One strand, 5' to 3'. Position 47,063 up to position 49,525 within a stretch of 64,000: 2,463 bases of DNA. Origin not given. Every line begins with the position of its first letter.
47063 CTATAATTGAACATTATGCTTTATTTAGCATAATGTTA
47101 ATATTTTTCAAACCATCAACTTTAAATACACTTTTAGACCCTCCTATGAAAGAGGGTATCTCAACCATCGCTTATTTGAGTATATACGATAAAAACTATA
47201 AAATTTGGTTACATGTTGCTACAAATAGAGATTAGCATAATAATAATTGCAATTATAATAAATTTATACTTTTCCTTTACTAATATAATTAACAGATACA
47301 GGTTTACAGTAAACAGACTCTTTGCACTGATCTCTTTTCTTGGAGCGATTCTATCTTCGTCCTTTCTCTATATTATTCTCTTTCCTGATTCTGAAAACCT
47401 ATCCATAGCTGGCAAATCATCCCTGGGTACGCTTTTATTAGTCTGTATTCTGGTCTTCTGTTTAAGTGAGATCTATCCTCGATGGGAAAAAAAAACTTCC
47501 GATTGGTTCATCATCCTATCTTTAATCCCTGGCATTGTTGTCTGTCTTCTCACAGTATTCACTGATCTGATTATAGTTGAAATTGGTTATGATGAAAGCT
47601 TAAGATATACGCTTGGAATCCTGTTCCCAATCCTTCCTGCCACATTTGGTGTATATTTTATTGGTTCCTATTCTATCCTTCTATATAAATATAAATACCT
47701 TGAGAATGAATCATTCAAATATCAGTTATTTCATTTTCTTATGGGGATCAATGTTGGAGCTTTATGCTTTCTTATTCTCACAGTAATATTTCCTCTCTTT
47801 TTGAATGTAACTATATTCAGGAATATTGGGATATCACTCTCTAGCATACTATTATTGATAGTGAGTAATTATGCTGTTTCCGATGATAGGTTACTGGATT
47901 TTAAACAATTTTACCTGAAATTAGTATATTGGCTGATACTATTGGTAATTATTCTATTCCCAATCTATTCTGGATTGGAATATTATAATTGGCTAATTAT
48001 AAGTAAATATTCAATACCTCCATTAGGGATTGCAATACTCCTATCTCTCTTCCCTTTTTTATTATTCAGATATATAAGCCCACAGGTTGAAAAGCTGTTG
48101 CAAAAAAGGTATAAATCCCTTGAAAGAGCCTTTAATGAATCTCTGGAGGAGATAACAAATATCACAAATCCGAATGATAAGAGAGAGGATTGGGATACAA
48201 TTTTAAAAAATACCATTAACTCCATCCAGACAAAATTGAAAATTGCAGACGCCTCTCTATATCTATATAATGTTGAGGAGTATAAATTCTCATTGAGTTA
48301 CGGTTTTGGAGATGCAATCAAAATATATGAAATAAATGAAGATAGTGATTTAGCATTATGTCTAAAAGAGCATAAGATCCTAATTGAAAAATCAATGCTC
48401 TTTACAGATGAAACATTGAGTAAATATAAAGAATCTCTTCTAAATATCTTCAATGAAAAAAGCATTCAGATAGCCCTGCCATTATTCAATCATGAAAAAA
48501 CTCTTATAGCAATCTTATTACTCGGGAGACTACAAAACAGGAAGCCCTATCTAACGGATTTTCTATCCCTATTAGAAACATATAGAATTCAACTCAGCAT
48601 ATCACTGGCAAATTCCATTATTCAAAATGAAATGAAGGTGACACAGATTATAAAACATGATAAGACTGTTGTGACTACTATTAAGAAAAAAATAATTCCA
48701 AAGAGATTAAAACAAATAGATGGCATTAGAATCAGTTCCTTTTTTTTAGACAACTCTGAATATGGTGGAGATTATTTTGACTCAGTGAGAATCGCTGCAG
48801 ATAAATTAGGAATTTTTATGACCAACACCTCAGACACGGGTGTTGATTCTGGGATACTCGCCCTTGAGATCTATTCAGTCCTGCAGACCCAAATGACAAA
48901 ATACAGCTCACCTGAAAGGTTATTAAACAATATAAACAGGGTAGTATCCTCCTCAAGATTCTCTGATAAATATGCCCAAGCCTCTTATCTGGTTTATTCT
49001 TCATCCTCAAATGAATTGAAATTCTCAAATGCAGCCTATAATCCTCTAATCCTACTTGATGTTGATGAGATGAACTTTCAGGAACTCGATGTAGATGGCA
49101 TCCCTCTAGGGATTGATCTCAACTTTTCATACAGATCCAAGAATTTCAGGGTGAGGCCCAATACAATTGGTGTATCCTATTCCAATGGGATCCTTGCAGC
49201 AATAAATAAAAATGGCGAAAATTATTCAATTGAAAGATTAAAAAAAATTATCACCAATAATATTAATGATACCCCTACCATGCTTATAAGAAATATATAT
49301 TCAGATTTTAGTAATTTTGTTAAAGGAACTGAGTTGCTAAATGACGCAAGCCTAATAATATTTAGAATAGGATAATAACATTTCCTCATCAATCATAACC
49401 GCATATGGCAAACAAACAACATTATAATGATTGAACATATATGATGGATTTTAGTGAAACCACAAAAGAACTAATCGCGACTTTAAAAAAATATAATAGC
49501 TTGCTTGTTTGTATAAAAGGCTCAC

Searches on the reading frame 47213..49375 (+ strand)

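Call 74: search_protein_families(library=pfam, proteins=[window:47213-49375:+], max_evalue=0.00001)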
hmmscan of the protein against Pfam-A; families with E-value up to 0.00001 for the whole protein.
window:47213-49375:+ (720 aa): 1 family
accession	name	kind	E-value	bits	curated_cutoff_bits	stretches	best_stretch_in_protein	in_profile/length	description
PF07228.17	SpoIIE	-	4.6e-25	89.1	25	1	530-719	3-191/192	Stage II sporulation protein E (SpoIIE)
